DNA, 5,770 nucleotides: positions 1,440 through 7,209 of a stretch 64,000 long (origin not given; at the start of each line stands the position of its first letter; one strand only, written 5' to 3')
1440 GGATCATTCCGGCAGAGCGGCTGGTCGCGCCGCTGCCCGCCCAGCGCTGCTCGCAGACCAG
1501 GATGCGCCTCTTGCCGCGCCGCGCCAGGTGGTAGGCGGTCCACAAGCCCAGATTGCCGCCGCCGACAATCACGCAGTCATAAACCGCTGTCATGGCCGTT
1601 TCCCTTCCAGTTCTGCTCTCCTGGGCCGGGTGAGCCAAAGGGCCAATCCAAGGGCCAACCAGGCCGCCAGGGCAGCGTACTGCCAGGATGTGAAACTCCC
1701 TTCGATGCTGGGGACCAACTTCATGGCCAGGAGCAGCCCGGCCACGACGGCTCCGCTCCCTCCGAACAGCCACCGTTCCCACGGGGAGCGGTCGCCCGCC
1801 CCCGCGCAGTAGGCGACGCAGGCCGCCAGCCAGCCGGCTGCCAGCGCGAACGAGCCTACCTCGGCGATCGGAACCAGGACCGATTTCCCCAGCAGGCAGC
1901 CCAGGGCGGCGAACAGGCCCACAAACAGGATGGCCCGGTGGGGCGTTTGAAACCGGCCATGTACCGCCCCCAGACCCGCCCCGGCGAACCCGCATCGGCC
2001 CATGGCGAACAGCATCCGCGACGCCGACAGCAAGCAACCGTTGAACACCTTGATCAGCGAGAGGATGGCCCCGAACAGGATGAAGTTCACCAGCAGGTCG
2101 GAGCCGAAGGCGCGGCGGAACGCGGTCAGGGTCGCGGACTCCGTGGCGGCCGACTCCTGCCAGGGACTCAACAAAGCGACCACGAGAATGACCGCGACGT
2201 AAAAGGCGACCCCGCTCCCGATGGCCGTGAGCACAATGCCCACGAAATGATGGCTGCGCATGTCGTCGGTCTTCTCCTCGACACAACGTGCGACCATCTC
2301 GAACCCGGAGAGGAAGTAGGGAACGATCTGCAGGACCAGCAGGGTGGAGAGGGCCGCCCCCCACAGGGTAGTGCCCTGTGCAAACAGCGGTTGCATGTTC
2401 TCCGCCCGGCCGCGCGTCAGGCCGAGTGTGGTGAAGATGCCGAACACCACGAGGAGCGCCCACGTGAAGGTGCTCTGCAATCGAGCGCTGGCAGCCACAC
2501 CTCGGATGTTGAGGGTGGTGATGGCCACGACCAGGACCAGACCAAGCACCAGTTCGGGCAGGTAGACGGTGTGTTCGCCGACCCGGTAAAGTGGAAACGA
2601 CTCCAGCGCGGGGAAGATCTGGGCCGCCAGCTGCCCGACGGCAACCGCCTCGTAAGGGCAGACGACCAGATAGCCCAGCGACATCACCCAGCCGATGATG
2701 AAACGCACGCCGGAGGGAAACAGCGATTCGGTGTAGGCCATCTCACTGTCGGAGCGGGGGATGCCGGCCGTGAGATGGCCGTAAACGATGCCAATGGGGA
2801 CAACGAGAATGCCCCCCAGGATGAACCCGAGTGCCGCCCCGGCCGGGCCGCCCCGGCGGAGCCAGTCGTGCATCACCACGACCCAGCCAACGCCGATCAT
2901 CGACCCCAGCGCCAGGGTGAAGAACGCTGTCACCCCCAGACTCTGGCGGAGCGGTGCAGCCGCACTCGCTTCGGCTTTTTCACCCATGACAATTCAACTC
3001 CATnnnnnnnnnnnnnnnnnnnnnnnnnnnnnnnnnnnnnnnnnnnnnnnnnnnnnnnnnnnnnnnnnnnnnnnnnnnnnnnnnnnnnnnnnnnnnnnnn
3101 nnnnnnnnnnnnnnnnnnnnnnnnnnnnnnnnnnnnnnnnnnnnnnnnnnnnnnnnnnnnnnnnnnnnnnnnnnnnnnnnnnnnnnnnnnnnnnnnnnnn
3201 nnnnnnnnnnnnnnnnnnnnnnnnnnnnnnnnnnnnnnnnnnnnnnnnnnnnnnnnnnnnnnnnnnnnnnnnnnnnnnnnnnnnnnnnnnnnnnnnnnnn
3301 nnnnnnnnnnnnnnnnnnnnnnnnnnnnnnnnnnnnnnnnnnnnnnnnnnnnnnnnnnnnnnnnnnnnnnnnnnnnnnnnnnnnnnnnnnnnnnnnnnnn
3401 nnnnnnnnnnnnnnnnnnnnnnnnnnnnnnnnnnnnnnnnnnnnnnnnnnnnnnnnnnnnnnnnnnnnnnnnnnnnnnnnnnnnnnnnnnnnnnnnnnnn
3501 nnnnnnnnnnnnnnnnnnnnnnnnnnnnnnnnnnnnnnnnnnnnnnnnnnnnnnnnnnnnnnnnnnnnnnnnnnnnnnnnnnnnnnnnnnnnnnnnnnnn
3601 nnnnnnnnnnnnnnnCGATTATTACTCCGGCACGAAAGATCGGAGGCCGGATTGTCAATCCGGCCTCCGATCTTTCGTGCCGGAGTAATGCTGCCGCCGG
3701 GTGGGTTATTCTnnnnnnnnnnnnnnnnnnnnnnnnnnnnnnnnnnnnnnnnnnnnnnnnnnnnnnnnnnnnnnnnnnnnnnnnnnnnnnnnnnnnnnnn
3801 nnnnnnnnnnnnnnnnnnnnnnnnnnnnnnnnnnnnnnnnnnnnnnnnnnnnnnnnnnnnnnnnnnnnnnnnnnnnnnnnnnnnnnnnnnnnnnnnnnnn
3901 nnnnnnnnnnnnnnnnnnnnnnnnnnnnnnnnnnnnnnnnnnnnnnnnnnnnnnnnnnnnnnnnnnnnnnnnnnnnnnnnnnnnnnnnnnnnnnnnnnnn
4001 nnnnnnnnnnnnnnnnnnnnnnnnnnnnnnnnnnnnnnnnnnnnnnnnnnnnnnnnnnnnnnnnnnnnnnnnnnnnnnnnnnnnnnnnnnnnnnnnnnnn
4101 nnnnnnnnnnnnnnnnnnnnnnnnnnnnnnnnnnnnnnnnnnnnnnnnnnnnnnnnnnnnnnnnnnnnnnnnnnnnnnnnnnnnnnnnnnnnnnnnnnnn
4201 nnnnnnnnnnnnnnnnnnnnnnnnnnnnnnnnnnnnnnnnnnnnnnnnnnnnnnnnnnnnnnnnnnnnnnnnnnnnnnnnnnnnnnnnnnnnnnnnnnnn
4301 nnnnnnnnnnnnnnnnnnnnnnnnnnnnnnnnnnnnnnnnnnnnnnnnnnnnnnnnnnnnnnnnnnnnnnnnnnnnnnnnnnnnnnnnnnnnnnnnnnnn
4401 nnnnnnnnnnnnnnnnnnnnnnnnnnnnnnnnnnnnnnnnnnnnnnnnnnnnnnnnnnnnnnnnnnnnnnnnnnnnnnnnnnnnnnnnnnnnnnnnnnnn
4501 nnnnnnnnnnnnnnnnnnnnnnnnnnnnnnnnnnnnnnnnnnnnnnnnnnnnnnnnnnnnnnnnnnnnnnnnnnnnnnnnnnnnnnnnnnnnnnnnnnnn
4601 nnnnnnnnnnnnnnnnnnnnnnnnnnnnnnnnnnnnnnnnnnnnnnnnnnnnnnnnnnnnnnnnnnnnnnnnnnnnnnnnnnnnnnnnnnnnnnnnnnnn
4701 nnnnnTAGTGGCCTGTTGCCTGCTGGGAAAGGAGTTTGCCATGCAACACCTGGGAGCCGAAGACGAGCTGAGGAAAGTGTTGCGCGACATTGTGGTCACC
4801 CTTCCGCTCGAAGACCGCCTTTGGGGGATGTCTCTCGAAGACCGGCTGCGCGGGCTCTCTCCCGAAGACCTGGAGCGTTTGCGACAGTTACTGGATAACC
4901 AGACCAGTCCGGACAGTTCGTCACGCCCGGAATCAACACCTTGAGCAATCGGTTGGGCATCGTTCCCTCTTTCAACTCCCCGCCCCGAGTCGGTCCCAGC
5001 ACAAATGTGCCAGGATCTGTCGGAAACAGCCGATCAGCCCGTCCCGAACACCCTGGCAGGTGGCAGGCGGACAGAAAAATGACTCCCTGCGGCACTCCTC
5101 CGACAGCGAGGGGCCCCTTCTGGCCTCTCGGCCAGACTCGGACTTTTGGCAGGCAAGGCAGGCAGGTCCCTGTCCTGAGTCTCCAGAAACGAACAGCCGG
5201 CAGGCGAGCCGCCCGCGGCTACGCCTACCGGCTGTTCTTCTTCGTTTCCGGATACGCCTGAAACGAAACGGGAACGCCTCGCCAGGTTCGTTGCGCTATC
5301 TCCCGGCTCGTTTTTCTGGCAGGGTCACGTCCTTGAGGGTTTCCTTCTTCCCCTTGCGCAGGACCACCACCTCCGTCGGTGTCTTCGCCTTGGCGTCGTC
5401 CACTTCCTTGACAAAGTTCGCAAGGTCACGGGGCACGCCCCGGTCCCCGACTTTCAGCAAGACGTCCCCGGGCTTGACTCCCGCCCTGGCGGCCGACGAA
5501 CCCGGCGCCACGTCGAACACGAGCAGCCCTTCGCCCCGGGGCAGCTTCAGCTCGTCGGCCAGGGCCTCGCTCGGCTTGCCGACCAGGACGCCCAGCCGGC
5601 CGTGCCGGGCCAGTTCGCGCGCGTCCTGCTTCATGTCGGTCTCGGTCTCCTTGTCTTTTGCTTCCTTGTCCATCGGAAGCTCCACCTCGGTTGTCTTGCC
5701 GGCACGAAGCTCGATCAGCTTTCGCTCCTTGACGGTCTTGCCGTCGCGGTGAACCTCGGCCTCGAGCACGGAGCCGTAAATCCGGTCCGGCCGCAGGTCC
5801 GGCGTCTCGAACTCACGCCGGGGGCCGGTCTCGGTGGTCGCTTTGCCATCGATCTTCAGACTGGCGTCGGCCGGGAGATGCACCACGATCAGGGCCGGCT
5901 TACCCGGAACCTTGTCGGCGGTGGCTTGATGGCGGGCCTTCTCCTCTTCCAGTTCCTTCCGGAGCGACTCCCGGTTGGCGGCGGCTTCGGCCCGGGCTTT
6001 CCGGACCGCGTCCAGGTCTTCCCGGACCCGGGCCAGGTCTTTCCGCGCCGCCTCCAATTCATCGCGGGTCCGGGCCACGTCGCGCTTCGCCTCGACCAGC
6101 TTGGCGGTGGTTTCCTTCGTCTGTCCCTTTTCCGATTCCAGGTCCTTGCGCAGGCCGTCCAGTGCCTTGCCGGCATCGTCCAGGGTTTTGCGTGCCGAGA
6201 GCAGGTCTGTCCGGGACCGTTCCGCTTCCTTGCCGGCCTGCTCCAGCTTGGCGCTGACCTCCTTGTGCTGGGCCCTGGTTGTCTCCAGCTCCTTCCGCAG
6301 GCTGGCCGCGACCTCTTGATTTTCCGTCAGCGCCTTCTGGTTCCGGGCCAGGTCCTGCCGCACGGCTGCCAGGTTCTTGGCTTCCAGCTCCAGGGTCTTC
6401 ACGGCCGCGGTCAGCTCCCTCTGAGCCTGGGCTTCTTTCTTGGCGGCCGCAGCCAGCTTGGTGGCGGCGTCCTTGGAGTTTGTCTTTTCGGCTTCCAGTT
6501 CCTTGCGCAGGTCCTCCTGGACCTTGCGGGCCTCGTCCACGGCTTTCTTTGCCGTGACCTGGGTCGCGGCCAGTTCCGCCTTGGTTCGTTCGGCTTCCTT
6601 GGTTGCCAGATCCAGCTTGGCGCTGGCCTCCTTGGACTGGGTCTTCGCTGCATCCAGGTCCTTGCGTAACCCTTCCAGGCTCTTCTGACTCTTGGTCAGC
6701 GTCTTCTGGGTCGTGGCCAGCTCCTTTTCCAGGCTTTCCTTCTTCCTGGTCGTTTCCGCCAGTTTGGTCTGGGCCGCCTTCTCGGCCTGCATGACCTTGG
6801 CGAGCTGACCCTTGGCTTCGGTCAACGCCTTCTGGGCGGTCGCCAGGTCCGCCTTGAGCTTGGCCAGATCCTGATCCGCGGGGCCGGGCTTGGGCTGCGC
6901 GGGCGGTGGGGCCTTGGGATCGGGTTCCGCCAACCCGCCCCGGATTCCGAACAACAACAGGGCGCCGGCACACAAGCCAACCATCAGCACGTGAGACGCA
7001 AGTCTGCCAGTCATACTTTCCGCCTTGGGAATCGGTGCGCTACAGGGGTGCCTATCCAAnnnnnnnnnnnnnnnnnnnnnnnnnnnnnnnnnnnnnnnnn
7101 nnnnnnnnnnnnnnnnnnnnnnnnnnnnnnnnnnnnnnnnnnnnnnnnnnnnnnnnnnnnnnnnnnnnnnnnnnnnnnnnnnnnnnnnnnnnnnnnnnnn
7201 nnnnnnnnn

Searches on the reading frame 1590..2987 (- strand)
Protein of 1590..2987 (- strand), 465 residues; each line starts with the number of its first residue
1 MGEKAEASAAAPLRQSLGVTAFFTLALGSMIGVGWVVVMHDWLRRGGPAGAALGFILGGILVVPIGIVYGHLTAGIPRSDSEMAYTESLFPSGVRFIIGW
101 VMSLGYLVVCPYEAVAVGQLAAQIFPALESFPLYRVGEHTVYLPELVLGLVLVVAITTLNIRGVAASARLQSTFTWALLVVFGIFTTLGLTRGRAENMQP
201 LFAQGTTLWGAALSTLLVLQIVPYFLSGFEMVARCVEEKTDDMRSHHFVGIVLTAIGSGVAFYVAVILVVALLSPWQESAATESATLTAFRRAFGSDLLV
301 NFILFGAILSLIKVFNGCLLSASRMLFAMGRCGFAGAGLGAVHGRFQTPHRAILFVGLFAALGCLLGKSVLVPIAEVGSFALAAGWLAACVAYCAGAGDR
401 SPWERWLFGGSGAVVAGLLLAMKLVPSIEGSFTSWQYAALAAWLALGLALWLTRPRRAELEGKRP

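Call 92: search_protein_families(library=pfam, proteins=[window:1590-2987:-], max_evalue=0.00001)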
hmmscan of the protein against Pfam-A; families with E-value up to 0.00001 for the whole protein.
window:1590-2987:- (465 aa): 2 families
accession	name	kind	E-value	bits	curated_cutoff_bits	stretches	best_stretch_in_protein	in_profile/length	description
PF13520.12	AA_permease_2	-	6.8e-29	101.5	27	1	17-436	1-416/427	Amino acid permease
PF00324.27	AA_permease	-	2.1e-26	93.1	24.6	1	25-395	5-373/470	Amino acid permease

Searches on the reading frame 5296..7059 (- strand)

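Call 92: search_protein_families(library=pfam, proteins=[window:5296-7059:-], max_evalue=0.00001)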
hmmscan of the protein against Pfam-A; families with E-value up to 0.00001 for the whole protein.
window:5296-7059:- (587 aa): 2 families
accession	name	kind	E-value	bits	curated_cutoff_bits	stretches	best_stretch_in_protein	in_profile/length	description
PF13180.12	PDZ_2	-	5.5e-09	36.6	27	1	504-575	12-76/80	PDZ domain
PF17820.7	PDZ_6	-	4.1e-08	33.3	27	1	516-568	4-54/54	PDZ domain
